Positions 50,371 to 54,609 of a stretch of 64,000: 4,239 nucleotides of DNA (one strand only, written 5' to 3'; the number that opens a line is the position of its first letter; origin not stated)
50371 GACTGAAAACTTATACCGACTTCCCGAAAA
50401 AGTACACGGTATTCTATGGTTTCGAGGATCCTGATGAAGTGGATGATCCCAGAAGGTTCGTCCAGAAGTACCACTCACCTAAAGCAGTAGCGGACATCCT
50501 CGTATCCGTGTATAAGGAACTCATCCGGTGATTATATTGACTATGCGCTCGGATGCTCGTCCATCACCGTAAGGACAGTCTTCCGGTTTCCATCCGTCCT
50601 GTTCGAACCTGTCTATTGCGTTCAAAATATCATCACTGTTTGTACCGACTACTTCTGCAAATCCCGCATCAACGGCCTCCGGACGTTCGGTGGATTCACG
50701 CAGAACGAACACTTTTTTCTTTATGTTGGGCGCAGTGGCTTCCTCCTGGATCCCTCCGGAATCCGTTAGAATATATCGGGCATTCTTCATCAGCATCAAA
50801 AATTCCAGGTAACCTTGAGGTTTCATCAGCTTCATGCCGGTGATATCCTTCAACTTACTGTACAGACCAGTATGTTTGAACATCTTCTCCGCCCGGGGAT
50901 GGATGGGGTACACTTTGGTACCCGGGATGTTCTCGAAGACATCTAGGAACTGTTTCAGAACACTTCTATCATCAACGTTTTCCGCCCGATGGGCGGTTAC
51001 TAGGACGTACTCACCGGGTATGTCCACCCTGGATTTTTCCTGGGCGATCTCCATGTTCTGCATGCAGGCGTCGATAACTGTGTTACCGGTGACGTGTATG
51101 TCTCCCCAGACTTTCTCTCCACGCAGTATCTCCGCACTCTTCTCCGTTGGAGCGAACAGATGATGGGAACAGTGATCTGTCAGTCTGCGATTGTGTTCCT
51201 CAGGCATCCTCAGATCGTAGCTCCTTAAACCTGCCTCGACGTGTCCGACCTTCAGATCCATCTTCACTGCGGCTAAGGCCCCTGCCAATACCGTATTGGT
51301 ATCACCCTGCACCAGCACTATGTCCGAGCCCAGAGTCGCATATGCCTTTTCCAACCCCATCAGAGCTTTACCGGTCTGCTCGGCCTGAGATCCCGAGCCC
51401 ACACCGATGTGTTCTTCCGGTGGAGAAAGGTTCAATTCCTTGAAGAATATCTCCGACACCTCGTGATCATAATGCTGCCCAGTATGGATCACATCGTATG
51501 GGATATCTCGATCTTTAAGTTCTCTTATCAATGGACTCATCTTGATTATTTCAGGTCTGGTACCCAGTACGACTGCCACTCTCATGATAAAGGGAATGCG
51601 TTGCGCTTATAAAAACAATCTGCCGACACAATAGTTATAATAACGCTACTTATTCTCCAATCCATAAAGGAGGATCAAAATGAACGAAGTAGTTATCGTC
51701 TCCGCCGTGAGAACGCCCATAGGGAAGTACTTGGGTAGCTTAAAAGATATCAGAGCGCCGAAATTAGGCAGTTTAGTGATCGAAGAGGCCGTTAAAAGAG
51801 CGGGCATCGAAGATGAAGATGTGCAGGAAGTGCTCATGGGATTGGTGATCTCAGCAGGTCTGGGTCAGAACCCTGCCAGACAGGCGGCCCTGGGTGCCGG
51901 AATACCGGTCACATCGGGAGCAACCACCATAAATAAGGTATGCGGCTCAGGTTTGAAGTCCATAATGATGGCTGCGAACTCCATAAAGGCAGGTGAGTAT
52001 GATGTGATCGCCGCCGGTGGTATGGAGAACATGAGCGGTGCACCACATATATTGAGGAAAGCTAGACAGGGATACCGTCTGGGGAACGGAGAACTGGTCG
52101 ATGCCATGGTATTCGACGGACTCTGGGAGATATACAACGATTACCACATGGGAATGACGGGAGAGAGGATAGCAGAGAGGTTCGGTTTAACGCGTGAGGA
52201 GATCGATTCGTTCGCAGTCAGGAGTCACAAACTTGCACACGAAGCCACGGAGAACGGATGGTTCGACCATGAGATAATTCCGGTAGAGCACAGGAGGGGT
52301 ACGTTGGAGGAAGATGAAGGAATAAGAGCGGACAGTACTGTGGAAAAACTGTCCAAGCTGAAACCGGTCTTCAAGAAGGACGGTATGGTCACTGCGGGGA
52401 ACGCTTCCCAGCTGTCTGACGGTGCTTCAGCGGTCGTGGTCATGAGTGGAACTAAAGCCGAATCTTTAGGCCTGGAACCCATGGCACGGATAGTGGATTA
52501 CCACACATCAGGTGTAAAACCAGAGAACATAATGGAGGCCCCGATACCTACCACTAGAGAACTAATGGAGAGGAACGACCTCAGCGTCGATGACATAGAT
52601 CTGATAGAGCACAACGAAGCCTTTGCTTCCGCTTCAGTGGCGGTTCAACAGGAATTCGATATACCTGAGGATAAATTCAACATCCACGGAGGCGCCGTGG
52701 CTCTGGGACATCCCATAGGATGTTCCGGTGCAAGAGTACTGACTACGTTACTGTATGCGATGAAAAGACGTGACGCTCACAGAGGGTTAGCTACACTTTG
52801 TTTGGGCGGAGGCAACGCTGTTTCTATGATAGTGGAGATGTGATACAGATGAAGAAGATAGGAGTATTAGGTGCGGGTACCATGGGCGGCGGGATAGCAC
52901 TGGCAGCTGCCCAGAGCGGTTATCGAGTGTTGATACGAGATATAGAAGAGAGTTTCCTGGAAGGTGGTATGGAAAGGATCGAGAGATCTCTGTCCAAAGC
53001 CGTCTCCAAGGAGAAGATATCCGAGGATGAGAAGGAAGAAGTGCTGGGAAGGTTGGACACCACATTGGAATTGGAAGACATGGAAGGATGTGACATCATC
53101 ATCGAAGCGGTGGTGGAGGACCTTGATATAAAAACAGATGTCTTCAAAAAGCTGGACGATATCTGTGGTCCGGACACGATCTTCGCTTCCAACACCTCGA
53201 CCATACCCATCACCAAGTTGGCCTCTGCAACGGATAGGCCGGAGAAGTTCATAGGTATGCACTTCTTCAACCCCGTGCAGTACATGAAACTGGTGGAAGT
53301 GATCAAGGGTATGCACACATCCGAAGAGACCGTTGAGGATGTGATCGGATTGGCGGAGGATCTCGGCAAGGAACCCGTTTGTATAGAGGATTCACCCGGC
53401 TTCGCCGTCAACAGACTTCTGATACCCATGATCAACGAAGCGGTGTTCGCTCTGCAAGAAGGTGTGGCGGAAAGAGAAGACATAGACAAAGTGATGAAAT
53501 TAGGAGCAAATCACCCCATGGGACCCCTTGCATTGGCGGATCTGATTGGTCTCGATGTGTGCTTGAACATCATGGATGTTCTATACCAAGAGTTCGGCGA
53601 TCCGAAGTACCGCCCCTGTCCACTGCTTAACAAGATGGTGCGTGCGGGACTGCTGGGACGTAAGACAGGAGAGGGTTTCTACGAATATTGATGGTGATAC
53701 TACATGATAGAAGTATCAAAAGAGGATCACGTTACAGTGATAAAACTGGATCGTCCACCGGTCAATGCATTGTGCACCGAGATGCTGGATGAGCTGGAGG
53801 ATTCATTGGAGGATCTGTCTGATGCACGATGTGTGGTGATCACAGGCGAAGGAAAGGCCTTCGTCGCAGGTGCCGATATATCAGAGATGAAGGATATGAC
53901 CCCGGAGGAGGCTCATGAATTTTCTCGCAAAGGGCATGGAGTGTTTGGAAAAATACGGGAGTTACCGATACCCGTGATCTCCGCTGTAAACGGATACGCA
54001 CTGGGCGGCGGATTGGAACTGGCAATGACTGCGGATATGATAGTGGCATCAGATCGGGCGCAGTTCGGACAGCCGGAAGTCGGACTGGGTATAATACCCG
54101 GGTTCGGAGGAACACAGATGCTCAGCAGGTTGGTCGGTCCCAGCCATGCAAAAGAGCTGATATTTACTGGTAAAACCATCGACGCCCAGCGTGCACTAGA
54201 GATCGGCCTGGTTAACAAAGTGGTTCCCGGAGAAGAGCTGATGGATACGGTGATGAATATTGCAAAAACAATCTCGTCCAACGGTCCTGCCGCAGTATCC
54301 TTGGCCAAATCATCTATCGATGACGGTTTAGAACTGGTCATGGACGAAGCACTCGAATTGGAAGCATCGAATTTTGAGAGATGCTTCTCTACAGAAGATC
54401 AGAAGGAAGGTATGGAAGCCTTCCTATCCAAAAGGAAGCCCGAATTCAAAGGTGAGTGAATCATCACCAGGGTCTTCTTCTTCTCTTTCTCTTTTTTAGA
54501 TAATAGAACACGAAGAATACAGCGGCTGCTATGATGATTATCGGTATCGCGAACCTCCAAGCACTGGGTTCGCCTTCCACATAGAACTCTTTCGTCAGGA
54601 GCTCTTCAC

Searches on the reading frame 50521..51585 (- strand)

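Call 72: search_protein_families(library=pfam, proteins=[window:50521-51585:-], max_evalue=0.00001)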
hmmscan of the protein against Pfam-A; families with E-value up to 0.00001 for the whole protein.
window:50521-51585:- (354 aa): 1 family
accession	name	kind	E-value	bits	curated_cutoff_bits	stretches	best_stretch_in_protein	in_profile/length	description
PF02350.25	Epimerase_2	-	1e-101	340.7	30.6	1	23-352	3-346/347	UDP-N-acetylglucosamine 2-epimerase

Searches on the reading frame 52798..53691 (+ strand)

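Call 72: search_protein_families(library=pfam, proteins=[window:52798-53691:+], max_evalue=0.00001)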
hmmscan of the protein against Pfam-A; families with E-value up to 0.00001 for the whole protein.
window:52798-53691:+ (297 aa): 2 families
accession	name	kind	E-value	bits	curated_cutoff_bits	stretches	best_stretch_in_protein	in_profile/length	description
PF02737.24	3HCDH_N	-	1.6e-68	230.6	22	1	20-198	1-179/180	3-hydroxyacyl-CoA dehydrogenase, NAD binding domain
PF00725.27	3HCDH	-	1.5e-39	134.9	22.1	1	201-297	1-97/97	3-hydroxyacyl-CoA dehydrogenase, C-terminal domain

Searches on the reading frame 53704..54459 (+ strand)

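Call 72: search_protein_families(library=pfam, proteins=[window:53704-54459:+], max_evalue=0.00001)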
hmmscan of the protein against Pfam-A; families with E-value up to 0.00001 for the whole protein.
window:53704-54459:+ (251 aa): 2 families
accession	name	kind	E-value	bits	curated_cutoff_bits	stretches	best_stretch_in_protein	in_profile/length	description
PF00378.25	ECH_1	-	4.9e-74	249.3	27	1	7-250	3-250/251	Enoyl-CoA hydratase/isomerase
PF16113.10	ECH_2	-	9.6e-38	130.9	27.2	1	11-182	2-180/335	Enoyl-CoA hydratase/isomerase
